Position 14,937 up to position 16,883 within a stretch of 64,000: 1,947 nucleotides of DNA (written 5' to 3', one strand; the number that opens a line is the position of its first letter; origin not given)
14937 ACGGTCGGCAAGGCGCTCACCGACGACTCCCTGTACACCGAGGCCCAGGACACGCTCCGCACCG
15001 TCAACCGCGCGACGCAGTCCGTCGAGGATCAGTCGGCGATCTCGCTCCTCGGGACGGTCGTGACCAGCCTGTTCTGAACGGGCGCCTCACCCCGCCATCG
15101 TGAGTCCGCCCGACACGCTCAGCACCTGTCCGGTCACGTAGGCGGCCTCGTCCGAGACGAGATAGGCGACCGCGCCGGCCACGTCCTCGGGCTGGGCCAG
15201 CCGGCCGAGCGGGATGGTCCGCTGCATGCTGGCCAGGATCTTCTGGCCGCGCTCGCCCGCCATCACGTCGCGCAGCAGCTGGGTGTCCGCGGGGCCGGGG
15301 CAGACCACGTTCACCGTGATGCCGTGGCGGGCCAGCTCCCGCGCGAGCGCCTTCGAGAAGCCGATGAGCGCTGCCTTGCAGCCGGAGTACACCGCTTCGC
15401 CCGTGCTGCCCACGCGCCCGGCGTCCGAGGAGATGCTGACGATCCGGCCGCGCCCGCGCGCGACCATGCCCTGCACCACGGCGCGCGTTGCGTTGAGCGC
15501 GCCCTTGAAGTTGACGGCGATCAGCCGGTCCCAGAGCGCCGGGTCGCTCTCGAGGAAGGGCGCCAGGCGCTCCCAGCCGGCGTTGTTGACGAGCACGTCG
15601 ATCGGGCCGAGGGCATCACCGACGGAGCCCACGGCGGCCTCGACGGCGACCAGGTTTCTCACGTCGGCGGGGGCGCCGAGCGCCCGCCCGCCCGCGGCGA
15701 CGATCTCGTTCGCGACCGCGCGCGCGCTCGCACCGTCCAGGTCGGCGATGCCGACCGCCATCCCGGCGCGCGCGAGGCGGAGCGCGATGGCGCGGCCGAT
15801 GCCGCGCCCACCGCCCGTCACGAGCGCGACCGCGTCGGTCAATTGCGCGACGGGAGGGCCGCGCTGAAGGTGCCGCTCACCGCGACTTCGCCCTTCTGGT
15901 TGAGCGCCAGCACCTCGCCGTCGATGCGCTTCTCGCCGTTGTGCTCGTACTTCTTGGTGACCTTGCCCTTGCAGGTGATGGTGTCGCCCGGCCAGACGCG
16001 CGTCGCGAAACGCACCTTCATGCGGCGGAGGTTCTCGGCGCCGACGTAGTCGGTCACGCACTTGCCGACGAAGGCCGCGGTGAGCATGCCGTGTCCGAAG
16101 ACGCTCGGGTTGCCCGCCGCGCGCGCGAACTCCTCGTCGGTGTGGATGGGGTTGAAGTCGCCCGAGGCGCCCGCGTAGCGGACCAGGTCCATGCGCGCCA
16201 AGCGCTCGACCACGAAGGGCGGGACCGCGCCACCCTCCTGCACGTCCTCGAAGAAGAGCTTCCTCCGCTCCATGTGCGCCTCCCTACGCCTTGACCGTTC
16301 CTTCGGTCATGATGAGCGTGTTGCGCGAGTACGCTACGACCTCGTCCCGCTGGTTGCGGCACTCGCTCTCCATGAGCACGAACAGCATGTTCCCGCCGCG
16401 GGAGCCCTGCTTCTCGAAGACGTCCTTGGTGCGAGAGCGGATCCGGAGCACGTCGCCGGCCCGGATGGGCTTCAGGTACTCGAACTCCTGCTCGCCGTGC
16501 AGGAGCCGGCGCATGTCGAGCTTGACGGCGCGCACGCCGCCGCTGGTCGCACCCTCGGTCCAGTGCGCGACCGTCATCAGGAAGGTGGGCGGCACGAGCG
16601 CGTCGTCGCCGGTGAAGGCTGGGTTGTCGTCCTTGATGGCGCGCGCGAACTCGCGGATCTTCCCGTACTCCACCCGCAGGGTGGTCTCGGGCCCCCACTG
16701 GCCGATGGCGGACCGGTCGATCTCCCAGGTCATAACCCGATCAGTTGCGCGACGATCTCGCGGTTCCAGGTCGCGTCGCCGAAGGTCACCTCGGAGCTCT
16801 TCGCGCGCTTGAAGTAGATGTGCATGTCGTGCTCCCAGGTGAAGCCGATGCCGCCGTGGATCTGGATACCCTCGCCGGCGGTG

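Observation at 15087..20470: bbs-like β-oxidation operon for a bulky or branched acyl-CoA (CoA-transferase III, HMGCS-like/DUF35, ACAD, heterodimeric hot-dog hydratase, SDR)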

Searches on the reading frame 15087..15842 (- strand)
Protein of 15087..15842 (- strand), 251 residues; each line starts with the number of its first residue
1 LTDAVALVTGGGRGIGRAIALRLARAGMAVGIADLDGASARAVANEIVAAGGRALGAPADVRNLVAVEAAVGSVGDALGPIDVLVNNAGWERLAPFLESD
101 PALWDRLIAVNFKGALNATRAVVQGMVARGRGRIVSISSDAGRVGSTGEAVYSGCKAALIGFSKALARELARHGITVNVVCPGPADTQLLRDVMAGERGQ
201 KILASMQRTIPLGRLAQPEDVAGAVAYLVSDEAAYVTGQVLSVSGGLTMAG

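Call 8: search_protein_families(library=pfam, proteins=[window:15087-15842:-])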
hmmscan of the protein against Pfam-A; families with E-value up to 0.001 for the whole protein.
window:15087-15842:- (251 aa): 3 families
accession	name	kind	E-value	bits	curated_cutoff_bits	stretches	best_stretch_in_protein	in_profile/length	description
PF13561.12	adh_short_C2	-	2.7e-62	210.9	27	1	13-248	6-236/236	Enoyl-(Acyl carrier protein) reductase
PF00106.31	adh_short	-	2.1e-59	200.7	26.6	1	5-194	2-191/195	short chain dehydrogenase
PF08659.16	KR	-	1.6e-11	44.9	22.6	1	5-178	2-171/180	KR domain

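Call 10: search_protein_families(library=ncbifam, proteins=[window:15087-15842:-], max_evalue=0.00001)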
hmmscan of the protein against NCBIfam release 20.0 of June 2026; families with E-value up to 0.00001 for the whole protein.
window:15087-15842:- (251 aa): 224 families (the best 25 are shown)
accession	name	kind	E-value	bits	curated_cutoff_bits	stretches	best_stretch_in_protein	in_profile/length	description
TIGR03206.1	benzo_BadH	equivalog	3.7e-96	321.3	431.2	1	2-249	2-250/250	2-hydroxycyclohexanecarboxyl-CoA dehydrogenase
NF005559.1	PRK07231.1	subfamily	1e-68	231.5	215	1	2-248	3-248/249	glucose 1-dehydrogenase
NF004198.0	PRK05653.1-3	equivalog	5.6e-68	229.1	296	1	3-249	7-248/248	3-oxoacyl-ACP reductase FabG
TIGR01830.1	3oxo_ACP_reduc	equivalog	4.7e-65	219.6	297.75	1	6-247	1-238/239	3-oxoacyl-[acyl-carrier-protein] reductase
NF009466.0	PRK12826.1-2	subfamily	2.2e-64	217.3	222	1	3-249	3-246/248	3-oxoacyl-ACP reductase FabG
TIGR01829.1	AcAcCoA_reduct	subfamily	4e-64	216.6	302.1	1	5-249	2-242/242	acetoacetyl-CoA reductase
NF009464.0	PRK12824.1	subfamily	7.8e-62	209.1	269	1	4-249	3-244/245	3-oxoacyl-ACP reductase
NF004197.0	PRK05653.1-1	equivalog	5.3e-59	199.8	332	1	3-249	7-248/249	3-oxoacyl-ACP reductase FabG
TIGR01963.1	PHB_DH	subfamily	1e-58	198.6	307.05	1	5-249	3-254/255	3-hydroxybutyrate dehydrogenase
TIGR02415.1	23BDH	subfamily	8e-57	192.5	304.35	1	5-248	2-252/254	acetoin reductase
NF004200.0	PRK05653.1-5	equivalog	1.7e-56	191.5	273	1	5-247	4-241/242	3-oxoacyl-ACP reductase FabG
NF009093.0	PRK12429.1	subfamily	1.8e-56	191.3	258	1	2-249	4-258/259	3-hydroxybutyrate dehydrogenase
NF006080.0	PRK08226.1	equivalog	4.4e-55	186.9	356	1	3-249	6-255/263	SDR family oxidoreductase UcpA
NF004818.0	PRK06172.1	equivalog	5.4e-55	186.5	336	1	2-248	6-251/253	SDR family oxidoreductase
NF005309.0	PRK06841.1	subfamily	3.3e-54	184.1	286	1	1-249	13-254/255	GolD/DthD family dehydrogenase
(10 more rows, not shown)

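Call 62: search_solved_structures(query=window:15087-15842:-, max_evalue=1e-45)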
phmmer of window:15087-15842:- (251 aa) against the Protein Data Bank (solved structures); distinct sequences matched with E-value up to 1e-45: 10.
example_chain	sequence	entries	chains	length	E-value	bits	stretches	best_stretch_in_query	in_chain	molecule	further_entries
7pcs_B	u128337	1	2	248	2.7e-52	181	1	3-249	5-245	BbsD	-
2et6_A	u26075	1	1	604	1.1e-50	175.7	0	2-196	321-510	(3R)-hydroxyacyl-CoA dehydrogenase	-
1geg_A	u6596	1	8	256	7.6e-50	173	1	4-248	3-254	ACETOIN REDUCTASE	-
4k6c_A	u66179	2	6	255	1.7e-47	165.3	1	1-248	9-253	Acetoacetyl-CoA reductase | Putative Acetoacetyl-CoA reductase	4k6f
4rzh_A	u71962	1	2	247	2.2e-47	165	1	2-249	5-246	3-oxoacyl-[acyl-carrier protein] reductase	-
1edo_A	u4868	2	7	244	1.3e-46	162.5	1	5-248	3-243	BETA-KETO ACYL CARRIER PROTEIN REDUCTASE | KETOACYL REDUCTASE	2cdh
6t77_A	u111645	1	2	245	1.3e-46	162.5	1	4-249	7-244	3-oxoacyl-ACP reductase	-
2hq1_A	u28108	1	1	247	2e-46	161.8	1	5-249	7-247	Glucose/ribitol dehydrogenase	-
2p68_A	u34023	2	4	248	7.7e-46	159.9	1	4-247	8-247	3-oxoacyl-[acyl-carrier-protein] reductase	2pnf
3ftp_A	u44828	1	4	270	7.7e-46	159.9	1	4-249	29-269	3-oxoacyl-[acyl-carrier protein] reductase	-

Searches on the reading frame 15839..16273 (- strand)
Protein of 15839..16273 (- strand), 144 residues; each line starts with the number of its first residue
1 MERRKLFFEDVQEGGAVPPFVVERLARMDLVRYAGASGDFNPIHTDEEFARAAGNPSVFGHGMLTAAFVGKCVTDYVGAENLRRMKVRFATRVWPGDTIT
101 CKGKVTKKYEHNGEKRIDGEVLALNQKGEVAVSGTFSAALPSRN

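Call 8: search_protein_families(library=pfam, proteins=[window:15839-16273:-])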
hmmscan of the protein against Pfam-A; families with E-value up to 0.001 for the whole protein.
window:15839-16273:- (144 aa): 2 families
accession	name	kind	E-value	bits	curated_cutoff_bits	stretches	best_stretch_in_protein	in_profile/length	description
PF01575.25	MaoC_dehydratas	-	3.5e-22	78.7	27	1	26-117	19-113/123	MaoC like domain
PF13452.11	FAS1_DH_region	-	7e-08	33.1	22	1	25-130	14-128/132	FAS1-like, dehydratase domain region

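Call 10: search_protein_families(library=ncbifam, proteins=[window:15839-16273:-], max_evalue=0.00001)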
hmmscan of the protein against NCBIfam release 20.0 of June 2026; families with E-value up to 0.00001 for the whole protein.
window:15839-16273:- (144 aa): 3 families
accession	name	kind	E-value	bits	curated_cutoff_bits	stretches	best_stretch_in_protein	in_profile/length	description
NF040620.1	fused_HadA_HadB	exception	2.3e-20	73.3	350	1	5-94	193-282/329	fused (3R)-hydroxyacyl-ACP dehydratase subunits HadA/HadB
NF010246.0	PRK13693.1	equivalog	2.8e-18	66.2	203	1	8-94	6-92/142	(3R)-hydroxyacyl-ACP dehydratase subunit HadB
NF006045.0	PRK08190.1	subfamily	3.1e-14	52.6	282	1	21-142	22-143/467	bifunctional enoyl-CoA hydratase/phosphate acetyltransferase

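Call 60: search_solved_structures(query=window:15839-16273:-, max_evalue=0.001, show_alignments=2)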
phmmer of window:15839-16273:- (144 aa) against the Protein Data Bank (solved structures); distinct sequences matched with E-value up to 0.001: 35.
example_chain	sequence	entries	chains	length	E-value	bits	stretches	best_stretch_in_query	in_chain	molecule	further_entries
4v12_A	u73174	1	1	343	4.7e-15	58.8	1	6-90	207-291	MAOC LIKE DOMAIN PROTEIN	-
4rv2_B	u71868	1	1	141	4.8e-15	58.7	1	8-98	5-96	MaoC family protein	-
5i7n_A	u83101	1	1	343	2.1e-14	56.7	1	8-69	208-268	MaoC-like dehydratase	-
5zy8_B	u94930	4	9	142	3.1e-14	56.1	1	8-93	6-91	3-hydroxyacyl-ACP dehydratase | (3R)-hydroxyacyl-ACP dehydratase subunit HadB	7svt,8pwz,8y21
4rlj_B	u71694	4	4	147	3.4e-14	56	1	8-93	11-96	(3R)-hydroxyacyl-ACP dehydratase subunit HadB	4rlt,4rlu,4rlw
1q6w_A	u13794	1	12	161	4.2e-09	39.5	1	1-140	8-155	monoamine oxidase regulatory protein, putative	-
7mku_A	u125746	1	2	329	5.3e-09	39.2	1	35-100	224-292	Enoyl-CoA hydratase 2, peroxisomal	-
2b3m_A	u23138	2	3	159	9.1e-09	38.4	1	23-107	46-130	hypothetical protein AF1124 | putative dehydratase AF1124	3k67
3wew_A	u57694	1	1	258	1.8e-08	37.4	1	17-91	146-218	HtdX dehydratase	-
4oob_A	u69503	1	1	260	1.8e-08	37.4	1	17-91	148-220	Uncharacterized protein HtdX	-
1pn2_A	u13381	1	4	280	4.4e-08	36.2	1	18-100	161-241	Peroxisomal hydratase-dehydrogenase-epimerase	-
4ffu_A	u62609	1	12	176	8.6e-08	35.2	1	3-133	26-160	oxidase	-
1s9c_A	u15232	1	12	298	2.3e-07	33.9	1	34-125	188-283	Peroxisomal multifunctional enzyme type 2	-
5cpg_A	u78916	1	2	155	3.2e-07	33.4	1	23-140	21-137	(R)-specific enoyl-CoA hydratase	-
2cdh_S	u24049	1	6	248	3.3e-07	33.4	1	33-101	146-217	DEHYDRATASE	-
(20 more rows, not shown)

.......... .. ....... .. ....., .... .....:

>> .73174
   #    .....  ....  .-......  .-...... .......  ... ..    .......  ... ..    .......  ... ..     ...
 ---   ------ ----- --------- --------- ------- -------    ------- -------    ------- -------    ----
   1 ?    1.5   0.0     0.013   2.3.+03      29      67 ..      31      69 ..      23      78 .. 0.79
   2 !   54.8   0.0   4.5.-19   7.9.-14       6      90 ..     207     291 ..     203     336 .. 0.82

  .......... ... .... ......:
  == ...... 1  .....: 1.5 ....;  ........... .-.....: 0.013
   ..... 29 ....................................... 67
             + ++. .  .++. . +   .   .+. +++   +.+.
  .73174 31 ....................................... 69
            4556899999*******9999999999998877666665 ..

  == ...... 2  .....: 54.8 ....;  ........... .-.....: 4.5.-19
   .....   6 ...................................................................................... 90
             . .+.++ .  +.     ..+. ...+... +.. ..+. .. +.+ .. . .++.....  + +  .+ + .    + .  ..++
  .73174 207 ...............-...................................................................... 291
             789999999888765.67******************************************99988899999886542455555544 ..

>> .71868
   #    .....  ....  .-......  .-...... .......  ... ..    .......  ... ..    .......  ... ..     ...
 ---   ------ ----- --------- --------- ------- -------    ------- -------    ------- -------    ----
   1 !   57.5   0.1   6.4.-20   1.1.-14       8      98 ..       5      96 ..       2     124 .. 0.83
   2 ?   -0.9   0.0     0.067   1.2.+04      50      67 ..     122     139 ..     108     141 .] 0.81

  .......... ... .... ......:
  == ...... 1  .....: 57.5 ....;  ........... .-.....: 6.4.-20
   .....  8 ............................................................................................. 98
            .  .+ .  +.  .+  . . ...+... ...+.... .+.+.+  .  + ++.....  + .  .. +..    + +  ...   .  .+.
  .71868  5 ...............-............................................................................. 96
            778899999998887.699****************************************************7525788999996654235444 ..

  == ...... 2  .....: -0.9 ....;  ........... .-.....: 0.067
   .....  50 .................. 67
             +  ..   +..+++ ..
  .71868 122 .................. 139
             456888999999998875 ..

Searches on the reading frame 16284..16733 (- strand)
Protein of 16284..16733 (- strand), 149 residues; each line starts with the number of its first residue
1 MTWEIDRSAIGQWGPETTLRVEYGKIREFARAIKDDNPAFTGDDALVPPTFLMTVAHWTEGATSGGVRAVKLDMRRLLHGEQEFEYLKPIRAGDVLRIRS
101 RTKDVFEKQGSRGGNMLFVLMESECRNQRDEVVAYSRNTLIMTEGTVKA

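Call 8: search_protein_families(library=pfam, proteins=[window:16284-16733:-])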
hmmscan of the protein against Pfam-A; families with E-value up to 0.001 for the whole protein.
window:16284-16733:- (149 aa): 2 families
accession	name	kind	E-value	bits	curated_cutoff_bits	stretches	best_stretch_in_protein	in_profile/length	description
PF13452.11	FAS1_DH_region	-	4.2e-26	92.1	22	1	9-134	2-130/132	FAS1-like, dehydratase domain region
PF22622.2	MFE-2_hydrat-2_N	-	2.6e-09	37.4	27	1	45-142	32-128/130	MFE-2 hydratase 2 N-terminal domain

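Call 10: search_protein_families(library=ncbifam, proteins=[window:16284-16733:-], max_evalue=0.00001)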
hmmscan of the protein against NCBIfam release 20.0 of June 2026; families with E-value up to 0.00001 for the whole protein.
window:16284-16733:- (149 aa): 3 families
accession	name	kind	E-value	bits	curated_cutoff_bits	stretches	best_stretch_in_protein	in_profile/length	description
NF040624.1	HadA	equivalog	1.5e-12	48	180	1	20-146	12-141/144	(3R)-hydroxyacyl-ACP dehydratase subunit HadA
NF040620.1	fused_HadA_HadB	exception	2.5e-11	43.6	350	1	20-145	12-140/329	fused (3R)-hydroxyacyl-ACP dehydratase subunits HadA/HadB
NF010244.0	PRK13691.1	exception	3.1e-07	30.5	221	1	20-145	19-147/166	(3R)-hydroxyacyl-ACP dehydratase subunit HadC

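Call 61: search_solved_structures(query=window:16284-16733:-, max_evalue=0.001, show_alignments=1)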
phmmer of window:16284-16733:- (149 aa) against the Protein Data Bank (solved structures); distinct sequences matched with E-value up to 0.001: 2.
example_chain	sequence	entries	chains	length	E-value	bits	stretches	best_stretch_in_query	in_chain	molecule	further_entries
5zy8_A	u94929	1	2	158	1.1e-06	32.2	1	25-145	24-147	UPF0336 protein Rv0637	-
8pwz_A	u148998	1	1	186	5.6e-05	26.7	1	22-111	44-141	UPF0336 protein Rv0504c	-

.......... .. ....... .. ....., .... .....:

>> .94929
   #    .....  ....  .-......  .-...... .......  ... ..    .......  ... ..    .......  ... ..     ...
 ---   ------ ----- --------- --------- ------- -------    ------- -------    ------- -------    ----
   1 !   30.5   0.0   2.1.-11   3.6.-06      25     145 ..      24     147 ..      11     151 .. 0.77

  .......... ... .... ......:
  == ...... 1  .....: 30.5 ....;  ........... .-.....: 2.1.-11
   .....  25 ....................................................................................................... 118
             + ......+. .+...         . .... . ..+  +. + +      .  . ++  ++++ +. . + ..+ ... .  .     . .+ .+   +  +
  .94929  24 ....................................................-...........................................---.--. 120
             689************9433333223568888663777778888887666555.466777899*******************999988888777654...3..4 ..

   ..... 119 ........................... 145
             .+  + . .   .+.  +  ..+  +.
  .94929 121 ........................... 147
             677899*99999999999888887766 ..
